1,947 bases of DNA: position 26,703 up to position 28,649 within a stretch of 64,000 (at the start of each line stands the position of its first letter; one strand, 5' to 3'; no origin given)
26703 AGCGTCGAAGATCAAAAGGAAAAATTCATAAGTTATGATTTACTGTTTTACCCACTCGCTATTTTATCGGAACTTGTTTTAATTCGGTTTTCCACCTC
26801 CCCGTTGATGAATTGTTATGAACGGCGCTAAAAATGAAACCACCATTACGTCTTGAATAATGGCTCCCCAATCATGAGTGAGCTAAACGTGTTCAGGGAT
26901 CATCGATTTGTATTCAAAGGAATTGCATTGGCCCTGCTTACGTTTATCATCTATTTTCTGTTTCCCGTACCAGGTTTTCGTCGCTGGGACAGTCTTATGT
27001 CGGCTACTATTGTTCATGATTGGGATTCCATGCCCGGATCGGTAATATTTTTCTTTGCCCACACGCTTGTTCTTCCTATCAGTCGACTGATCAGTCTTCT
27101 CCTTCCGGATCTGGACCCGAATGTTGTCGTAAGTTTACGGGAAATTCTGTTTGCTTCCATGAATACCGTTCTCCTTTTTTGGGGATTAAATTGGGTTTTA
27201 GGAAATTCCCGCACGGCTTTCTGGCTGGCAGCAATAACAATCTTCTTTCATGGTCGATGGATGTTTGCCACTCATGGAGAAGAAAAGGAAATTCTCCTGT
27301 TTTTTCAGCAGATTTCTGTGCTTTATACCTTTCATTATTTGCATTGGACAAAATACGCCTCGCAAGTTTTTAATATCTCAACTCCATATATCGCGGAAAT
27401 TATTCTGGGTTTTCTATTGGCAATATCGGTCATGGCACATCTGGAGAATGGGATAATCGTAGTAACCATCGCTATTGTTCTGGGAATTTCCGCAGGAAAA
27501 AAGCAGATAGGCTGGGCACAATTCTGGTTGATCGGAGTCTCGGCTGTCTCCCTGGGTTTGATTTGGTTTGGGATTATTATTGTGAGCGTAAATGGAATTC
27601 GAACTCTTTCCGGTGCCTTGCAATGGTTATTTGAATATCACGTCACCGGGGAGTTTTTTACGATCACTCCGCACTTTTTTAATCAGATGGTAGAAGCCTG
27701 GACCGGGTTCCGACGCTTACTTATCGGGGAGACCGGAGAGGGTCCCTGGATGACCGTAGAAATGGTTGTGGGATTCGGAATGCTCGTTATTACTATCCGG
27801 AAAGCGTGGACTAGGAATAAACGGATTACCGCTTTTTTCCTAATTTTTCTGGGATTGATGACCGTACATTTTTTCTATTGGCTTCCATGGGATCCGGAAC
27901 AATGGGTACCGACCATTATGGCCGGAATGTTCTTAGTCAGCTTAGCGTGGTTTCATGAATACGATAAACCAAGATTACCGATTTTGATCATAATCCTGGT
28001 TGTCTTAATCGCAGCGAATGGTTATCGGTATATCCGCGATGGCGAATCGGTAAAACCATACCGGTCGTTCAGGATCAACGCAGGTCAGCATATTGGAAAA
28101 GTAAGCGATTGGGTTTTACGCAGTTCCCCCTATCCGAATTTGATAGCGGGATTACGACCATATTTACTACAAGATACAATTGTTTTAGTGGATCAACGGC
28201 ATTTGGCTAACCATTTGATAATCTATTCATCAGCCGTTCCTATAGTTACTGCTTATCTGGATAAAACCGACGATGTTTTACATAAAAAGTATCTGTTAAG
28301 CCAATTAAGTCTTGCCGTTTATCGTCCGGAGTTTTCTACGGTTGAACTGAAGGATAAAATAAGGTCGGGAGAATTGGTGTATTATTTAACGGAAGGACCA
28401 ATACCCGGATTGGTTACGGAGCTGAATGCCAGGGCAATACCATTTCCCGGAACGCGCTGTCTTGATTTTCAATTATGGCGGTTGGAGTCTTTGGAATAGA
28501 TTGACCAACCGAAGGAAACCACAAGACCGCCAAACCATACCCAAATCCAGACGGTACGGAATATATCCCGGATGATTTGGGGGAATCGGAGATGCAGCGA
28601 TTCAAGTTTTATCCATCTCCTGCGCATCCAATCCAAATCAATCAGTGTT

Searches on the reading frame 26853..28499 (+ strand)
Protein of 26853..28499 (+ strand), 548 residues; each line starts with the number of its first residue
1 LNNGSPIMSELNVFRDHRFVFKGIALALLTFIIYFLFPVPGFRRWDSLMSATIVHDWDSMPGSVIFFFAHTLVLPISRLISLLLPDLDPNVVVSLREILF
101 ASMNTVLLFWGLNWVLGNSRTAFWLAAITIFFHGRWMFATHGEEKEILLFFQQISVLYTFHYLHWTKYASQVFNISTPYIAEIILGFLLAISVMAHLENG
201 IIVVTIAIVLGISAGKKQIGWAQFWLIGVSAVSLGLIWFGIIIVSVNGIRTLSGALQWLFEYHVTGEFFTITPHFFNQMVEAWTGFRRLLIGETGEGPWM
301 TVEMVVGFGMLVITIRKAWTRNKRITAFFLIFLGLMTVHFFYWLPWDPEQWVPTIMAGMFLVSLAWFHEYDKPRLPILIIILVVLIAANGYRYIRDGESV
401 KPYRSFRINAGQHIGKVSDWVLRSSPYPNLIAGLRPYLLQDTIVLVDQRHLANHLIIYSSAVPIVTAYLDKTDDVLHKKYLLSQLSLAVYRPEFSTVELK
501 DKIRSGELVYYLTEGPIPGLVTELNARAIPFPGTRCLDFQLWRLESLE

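Call 6: search_protein_families(library=ncbifam, proteins=[window:26853-28499:+], max_evalue=0.01)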
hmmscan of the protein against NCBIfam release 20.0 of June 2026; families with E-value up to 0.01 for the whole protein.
window:26853-28499:+ (548 aa): 0 families

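Call 7: search_protein_families(library=pfam, proteins=[window:26853-28499:+], max_evalue=0.01)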
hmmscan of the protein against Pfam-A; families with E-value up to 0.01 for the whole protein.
window:26853-28499:+ (548 aa): 0 families

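Call 34: find_homologous_proteins(query=window:26853-28499:+, max_evalue=0.001)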
Query window:26853-28499:+ (548 aa): 7 proteins with E <= 0.001 among 8000 candidates.
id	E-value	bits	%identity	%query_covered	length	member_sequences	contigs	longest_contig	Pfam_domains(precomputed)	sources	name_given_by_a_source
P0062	0.0e+0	1224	100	99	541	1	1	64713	-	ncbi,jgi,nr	ncbi:MAG: hypothetical protein GXO90_11015 [FCB group bacterium]|nr:hypothetical protein [FCB group 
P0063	8.8e-228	776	65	97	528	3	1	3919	-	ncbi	ncbi:MAG: hypothetical protein ACE5D1_03380 [Fidelibacterota bacterium]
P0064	1.1e-197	676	58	96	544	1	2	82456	-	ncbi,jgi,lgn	-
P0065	1.0e-102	363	39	89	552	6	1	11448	-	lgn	-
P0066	3.4e-102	361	38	92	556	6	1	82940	-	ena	-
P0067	7.2e-102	360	39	89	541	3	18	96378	-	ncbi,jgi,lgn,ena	-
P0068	2.2e-91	325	48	61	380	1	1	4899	-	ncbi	ncbi:MAG: hypothetical protein D6762_08555, partial [Candidatus Neomarinimicrobiota bacterium]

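Call 71: find_encoding_contigs(protein=P0066, flank=10000, max_places=1)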
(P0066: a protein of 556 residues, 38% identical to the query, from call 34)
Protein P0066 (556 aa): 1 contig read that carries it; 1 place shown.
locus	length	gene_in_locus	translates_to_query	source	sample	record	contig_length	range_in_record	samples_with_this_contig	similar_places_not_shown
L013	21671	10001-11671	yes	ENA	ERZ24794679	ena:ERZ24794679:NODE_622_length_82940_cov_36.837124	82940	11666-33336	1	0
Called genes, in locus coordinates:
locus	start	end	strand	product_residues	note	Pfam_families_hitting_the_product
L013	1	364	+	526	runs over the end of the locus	PF13174:TPR_6 (faint), PF13428:TPR_14 (faint)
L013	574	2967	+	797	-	PF00989:PAS, PF08447:PAS_3 (weak), PF08448:PAS_4 (weak), PF13426:PAS_9, PF00989:PAS (weak), PF00512:HisKA, PF02518:HATPase_c, PF00072:Response_reg, +3 more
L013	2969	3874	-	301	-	PF00072:Response_reg, PF00990:GGDEF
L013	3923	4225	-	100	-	PF01627:Hpt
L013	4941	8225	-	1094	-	PF18911:PKD_4, PF09587:PGA_cap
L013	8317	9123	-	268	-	-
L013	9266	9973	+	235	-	-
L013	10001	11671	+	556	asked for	-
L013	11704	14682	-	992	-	PF01564:Spermine_synth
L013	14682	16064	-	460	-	-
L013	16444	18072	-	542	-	PF07963:N_methyl (weak)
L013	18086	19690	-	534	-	PF07963:N_methyl (weak)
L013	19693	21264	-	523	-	-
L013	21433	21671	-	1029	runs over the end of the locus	PF24269:DUF7467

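Call 72: search_solved_structures(query=A4, max_evalue=10)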
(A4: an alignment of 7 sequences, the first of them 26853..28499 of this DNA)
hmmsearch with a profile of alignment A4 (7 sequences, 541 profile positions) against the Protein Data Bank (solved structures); distinct sequences matched with E-value up to 10: 1.
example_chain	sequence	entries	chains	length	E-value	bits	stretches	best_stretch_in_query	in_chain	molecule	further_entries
2o5r_A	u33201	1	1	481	0.1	14.5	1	400-453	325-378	Glutamyl-tRNA synthetase 1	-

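Call 74: search_protein_families(library=pfam, alignment_id=A4, max_evalue=1)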
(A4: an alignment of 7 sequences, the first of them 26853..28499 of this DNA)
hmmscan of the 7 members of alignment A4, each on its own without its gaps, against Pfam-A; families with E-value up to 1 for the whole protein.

A. member 1, window:26853-28499:+ (548 aa): 0 families

B. families by the number of members that match (of 7 scanned): 0 families
